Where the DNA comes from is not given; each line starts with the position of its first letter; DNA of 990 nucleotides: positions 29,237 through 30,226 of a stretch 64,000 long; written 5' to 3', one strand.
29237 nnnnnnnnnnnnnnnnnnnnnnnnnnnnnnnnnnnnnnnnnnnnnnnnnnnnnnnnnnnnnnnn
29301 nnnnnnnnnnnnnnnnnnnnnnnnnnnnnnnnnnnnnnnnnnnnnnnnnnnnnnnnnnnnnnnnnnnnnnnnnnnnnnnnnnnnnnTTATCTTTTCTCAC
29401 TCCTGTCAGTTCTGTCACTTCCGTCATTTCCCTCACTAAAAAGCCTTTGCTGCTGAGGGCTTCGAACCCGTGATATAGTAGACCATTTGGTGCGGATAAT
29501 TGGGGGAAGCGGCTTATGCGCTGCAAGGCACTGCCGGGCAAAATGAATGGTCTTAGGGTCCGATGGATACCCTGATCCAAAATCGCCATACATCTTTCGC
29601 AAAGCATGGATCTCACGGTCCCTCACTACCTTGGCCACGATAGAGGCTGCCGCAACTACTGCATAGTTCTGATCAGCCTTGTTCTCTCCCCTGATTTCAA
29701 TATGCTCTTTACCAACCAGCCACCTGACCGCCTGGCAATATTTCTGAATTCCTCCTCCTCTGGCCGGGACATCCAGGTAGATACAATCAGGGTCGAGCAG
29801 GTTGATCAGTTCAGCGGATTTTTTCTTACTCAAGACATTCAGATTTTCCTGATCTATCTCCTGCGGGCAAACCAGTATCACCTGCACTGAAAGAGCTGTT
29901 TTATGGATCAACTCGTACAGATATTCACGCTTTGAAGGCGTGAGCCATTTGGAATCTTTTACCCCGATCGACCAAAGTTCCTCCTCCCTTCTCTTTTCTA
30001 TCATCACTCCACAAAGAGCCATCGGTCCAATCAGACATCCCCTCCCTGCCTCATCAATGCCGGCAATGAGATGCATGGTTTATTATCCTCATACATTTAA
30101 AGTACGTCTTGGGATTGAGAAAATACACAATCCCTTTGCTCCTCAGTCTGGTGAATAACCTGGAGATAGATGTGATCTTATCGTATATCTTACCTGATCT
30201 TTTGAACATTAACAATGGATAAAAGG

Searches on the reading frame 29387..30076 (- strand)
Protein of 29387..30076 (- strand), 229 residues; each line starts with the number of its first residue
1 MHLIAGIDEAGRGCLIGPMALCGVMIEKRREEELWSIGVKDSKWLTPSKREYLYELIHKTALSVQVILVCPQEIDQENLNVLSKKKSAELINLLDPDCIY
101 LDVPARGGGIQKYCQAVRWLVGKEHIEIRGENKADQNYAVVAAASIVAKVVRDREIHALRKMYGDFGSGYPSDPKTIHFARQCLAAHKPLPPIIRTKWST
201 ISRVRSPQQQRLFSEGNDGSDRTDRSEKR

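Call 8: search_protein_families(library=pfam, proteins=[window:29387-30076:-], max_evalue=0.01)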
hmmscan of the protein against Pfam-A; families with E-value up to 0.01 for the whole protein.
window:29387-30076:- (229 aa): 1 family
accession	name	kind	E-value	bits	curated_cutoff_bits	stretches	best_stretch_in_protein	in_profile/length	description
PF01351.25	RNase_HII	-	1.7e-41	142.8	25.8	1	5-200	1-198/199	Ribonuclease HII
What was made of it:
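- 29387..30076 (-): rnhB (RNase HII), the left backbone flank. Pfam RNase_HII, E 1.7e-41 (call 8).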

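Call 72: find_related_loci(query=window:29387-30076:-, collection=metagenome_contigs, flank=10000)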
Query window:29387-30076:- (229 aa) in metagenome_contigs; peptide patterns used: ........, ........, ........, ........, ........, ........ (x = any residue, [..] = any of these).
111 stretches matched a pattern; 9 encode a relative of the query (tblastn E <= 1e-3); 9 distinct loci.
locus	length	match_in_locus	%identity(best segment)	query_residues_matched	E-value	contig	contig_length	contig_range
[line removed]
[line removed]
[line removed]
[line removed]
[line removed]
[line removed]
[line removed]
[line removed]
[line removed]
